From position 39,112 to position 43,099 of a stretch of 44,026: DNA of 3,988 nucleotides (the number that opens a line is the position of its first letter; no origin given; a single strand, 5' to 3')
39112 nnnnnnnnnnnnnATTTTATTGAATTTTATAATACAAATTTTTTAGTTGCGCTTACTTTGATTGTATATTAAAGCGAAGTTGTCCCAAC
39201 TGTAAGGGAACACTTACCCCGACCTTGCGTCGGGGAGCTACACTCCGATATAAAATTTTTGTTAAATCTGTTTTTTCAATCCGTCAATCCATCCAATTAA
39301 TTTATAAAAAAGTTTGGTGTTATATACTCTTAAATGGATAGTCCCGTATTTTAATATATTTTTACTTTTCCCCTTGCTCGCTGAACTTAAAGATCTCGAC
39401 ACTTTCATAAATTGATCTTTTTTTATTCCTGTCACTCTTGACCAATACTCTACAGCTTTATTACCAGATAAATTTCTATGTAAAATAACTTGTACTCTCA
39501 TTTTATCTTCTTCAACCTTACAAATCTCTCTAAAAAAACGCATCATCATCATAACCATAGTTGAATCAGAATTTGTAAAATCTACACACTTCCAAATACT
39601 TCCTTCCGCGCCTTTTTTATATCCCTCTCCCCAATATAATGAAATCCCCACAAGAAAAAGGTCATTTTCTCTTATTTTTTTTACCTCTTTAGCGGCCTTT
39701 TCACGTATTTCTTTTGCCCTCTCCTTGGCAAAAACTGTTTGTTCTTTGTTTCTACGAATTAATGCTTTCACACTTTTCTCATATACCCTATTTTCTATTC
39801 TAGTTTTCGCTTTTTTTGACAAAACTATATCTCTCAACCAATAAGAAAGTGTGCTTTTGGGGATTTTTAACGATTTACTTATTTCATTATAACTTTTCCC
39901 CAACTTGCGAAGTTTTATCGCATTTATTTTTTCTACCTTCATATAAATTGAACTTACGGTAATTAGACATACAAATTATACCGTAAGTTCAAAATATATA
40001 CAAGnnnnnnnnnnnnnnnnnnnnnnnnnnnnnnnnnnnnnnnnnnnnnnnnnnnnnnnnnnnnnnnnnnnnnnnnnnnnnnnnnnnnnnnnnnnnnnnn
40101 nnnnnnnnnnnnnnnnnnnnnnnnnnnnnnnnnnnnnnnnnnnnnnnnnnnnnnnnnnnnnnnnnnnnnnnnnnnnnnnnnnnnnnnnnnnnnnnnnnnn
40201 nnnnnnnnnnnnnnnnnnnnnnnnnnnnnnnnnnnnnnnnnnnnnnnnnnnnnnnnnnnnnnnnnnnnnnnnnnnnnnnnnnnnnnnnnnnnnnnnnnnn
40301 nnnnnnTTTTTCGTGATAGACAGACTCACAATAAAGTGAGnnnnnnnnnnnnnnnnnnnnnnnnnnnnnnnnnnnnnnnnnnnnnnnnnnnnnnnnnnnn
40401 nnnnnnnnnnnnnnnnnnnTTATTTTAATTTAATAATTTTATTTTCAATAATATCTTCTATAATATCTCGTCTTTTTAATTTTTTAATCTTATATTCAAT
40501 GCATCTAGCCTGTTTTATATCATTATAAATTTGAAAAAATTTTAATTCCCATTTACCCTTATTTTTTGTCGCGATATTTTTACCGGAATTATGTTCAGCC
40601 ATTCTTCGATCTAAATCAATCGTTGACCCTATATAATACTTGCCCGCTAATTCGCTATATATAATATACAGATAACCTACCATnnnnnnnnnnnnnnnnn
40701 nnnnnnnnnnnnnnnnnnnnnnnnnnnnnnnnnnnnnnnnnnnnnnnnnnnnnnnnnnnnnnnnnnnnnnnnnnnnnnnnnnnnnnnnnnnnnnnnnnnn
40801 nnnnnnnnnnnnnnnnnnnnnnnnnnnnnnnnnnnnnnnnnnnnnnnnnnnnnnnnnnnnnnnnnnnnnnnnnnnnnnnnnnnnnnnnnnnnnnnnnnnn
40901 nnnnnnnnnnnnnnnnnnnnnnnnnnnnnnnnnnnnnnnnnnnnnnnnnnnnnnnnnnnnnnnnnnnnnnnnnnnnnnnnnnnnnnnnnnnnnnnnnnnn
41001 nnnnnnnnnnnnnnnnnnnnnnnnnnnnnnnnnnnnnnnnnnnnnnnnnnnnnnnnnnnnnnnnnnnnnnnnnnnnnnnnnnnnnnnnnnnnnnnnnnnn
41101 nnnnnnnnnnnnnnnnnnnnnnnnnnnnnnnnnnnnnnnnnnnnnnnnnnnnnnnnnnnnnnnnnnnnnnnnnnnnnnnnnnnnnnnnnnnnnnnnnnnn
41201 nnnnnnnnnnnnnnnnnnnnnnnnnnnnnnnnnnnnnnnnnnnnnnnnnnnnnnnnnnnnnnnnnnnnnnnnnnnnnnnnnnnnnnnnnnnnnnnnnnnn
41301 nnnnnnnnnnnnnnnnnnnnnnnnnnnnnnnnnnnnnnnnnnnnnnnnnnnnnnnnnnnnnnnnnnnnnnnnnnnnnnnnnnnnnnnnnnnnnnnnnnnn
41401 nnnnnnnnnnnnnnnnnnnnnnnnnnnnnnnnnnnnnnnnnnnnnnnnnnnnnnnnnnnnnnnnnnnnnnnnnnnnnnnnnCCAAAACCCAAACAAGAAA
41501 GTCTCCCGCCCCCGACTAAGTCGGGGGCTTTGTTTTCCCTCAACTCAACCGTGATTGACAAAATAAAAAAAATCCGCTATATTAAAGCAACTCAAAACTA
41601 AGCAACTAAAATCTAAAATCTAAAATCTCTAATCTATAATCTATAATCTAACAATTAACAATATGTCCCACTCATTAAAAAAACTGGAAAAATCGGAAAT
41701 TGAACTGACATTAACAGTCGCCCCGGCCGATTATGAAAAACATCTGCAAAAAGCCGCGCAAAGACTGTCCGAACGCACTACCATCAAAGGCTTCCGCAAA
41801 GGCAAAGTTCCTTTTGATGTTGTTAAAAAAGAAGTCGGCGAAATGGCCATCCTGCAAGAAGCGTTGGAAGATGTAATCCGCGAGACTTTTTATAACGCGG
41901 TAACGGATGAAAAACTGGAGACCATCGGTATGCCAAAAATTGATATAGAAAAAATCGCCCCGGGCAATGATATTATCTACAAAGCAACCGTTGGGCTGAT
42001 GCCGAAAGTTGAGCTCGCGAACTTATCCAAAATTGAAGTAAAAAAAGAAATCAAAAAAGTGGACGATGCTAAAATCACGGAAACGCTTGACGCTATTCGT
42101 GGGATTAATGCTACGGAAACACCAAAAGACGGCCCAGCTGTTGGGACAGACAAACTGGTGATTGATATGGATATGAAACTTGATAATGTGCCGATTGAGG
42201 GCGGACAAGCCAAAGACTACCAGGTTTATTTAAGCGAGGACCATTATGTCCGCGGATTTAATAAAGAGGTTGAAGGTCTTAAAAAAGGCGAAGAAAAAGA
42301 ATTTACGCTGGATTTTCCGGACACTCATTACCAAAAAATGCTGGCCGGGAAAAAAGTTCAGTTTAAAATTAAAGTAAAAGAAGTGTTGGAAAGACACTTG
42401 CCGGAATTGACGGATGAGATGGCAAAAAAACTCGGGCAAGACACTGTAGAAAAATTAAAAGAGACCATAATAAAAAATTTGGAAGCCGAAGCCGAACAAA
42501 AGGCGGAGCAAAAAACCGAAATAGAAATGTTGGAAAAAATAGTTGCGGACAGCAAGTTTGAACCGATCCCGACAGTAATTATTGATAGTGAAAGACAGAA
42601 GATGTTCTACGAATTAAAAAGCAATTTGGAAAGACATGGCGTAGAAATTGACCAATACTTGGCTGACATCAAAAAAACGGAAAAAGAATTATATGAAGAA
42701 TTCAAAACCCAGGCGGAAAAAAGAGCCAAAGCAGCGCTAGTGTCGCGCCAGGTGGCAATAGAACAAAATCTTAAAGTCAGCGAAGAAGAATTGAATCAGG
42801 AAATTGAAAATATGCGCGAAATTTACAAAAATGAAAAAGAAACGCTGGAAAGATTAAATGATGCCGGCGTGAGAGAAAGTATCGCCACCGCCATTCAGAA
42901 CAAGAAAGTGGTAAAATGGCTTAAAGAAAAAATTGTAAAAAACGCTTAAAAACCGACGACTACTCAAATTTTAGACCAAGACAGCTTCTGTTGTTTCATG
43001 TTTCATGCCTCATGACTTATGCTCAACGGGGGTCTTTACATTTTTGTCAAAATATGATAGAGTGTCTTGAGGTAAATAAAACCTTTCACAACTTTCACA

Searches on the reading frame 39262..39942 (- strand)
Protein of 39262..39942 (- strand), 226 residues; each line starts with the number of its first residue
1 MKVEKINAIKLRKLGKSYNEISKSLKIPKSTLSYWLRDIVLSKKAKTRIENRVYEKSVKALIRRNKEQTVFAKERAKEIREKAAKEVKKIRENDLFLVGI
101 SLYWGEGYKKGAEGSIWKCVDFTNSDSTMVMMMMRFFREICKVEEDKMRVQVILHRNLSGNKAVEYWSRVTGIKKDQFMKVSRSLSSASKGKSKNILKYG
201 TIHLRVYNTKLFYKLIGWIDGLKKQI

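Call 80: search_protein_families(library=pfam, proteins=[window:39262-39942:-], max_evalue=0.001)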
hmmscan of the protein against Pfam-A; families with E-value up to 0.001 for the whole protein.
window:39262-39942:- (226 aa): 3 families
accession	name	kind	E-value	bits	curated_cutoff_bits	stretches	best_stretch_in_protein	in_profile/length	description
PF25787.1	HTH_SB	-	7.6e-06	26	43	1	9-34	16-41/53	Sleeping Beauty transposase HTH domain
PF04218.19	CENP-B_N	-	0.00019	21.4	21.2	1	4-36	11-43/53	CENP-B N-terminal DNA-binding domain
PF13384.12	HTH_23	-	0.00039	20.6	24.6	0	4-38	6-40/50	Homeodomain-like domain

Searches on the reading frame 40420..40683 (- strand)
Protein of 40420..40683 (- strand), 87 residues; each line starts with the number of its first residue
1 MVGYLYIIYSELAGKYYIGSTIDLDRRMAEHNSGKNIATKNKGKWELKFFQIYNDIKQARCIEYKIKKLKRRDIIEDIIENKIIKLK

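Call 9: search_protein_families(library=pfam, proteins=[window:40420-40683:-], max_evalue=0.1)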
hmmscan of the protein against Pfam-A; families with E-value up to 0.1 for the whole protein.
window:40420-40683:- (87 aa): 2 families
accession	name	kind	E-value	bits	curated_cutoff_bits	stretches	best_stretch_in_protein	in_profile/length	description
PF01541.30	GIY-YIG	-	1.1e-16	61.3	22.6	1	3-72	2-74/78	GIY-YIG catalytic domain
PF10544.15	T5orf172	-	0.00034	21.5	20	1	3-68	1-65/101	T5orf172 domain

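Call 10: search_protein_families(library=ncbifam, proteins=[window:40420-40683:-], max_evalue=0.1)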
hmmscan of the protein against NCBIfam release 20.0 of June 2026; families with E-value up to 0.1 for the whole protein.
window:40420-40683:- (87 aa): 1 family
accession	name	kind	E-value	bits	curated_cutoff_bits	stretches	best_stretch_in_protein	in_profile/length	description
TIGR01453.1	grpIintron_endo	subfamily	2.4e-05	24.4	56.05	1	5-40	4-39/215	group I intron endonuclease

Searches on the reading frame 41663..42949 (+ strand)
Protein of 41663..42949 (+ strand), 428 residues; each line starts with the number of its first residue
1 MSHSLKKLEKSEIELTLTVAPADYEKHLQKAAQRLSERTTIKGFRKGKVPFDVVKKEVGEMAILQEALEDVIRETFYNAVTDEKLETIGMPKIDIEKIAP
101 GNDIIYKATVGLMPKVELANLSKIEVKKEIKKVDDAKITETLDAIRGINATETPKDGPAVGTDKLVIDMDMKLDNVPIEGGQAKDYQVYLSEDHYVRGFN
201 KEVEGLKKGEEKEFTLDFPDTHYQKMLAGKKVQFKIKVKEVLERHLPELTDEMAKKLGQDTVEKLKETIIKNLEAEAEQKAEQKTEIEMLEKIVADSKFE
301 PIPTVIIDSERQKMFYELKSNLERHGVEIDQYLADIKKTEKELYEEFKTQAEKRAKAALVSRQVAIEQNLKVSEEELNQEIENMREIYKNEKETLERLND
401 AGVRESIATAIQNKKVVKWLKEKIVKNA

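Call 80: search_protein_families(library=pfam, proteins=[window:41663-42949:+], max_evalue=0.001)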
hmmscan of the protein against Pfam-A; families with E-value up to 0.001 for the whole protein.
window:41663-42949:+ (428 aa): 3 families
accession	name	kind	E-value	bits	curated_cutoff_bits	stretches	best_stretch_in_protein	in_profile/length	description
PF05697.18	Trigger_N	-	7.5e-38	130.5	22.2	1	1-144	1-143/144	Bacterial trigger factor protein (TF)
PF05698.19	Trigger_C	-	2.4e-27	96.4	22.7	1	261-422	1-162/162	Bacterial trigger factor protein (TF) C-terminus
PF00254.34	FKBP_C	-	1.2e-06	29.2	21.1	1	161-238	7-93/94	FKBP-type peptidyl-prolyl cis-trans isomerase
